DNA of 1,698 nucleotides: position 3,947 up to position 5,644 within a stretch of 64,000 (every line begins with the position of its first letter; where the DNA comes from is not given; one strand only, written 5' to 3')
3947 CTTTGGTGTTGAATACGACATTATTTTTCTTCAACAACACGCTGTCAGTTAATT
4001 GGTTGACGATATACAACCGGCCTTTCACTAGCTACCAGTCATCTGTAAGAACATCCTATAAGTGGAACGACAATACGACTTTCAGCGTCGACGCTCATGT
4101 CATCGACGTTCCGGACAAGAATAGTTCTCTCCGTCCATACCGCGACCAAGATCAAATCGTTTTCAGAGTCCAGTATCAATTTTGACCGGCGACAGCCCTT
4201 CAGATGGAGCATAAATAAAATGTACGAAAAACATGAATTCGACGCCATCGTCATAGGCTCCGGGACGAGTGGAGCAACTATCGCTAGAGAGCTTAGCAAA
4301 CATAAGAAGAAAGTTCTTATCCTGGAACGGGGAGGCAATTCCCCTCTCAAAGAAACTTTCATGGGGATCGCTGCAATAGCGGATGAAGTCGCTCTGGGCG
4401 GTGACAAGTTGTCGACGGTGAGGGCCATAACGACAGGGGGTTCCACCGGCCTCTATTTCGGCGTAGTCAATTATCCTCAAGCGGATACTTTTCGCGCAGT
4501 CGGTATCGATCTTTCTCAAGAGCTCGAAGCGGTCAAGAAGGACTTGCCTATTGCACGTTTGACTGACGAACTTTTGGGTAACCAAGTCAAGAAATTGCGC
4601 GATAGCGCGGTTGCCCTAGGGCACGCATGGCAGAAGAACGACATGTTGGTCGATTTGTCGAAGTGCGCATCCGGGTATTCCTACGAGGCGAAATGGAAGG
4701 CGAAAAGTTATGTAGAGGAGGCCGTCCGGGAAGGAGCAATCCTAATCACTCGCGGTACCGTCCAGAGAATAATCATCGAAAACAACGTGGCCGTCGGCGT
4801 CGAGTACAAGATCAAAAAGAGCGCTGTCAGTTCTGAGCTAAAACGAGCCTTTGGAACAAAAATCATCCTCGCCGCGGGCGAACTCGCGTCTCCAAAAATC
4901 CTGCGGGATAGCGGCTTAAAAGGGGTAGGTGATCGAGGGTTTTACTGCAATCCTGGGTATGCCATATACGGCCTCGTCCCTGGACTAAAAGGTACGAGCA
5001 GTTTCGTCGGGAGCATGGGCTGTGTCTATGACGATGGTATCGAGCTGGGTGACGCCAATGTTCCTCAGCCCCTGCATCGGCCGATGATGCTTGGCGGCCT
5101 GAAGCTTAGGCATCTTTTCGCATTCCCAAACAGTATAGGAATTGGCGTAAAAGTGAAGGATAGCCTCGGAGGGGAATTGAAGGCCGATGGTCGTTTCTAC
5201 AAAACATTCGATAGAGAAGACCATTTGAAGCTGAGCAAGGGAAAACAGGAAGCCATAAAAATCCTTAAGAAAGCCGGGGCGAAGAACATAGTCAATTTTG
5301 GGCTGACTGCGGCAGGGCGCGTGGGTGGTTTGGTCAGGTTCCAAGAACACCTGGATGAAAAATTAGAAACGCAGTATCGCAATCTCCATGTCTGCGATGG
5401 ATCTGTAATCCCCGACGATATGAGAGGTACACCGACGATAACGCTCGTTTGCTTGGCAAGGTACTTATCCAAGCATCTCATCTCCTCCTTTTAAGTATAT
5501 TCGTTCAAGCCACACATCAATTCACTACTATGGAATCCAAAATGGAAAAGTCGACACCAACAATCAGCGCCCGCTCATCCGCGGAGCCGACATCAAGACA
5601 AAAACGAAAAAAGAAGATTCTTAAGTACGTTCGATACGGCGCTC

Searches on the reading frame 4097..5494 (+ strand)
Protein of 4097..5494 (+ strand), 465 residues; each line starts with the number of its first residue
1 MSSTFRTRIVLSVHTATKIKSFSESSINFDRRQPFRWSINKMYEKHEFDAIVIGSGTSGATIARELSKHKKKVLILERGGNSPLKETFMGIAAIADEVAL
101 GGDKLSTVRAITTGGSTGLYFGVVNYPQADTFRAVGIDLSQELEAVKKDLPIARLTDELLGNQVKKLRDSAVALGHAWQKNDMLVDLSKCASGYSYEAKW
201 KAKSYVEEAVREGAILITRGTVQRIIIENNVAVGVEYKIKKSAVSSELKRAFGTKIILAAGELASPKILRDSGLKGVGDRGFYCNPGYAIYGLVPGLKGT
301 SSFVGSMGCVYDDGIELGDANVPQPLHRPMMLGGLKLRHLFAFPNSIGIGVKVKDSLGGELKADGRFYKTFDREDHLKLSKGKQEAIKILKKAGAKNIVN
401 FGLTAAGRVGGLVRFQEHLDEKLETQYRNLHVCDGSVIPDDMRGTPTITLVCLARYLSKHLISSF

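Call 5: search_protein_families(library=pfam, proteins=[window:4097-5494:+], max_evalue=0.01)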
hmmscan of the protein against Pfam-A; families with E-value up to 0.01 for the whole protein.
window:4097-5494:+ (465 aa): 7 families
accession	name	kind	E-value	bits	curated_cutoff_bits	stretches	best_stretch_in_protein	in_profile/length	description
PF00732.25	GMC_oxred_N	-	2.9e-11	44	23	1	141-274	65-202/218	GMC oxidoreductase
PF01266.30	DAO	-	5.8e-08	33.1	27.9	1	49-79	1-31/353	FAD dependent oxidoreductase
PF13450.12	NAD_binding_8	-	2.1e-05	25.1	21.9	1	52-79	1-28/68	NAD(P)-binding Rossmann-like domain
PF00890.30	FAD_binding_2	-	0.00013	21.7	20.4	1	49-263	1-204/414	FAD binding domain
PF07992.20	Pyr_redox_2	-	0.00018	21.5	26.1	1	49-89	2-42/291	Pyridine nucleotide-disulphide oxidoreductase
PF01946.23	Thi4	-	0.00031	20.5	26.2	1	38-78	8-49/235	Thi4 family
PF03486.20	HI0933_like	-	0.0044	16.9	50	0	49-80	2-33/244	HI0933-like protein Rossmann domain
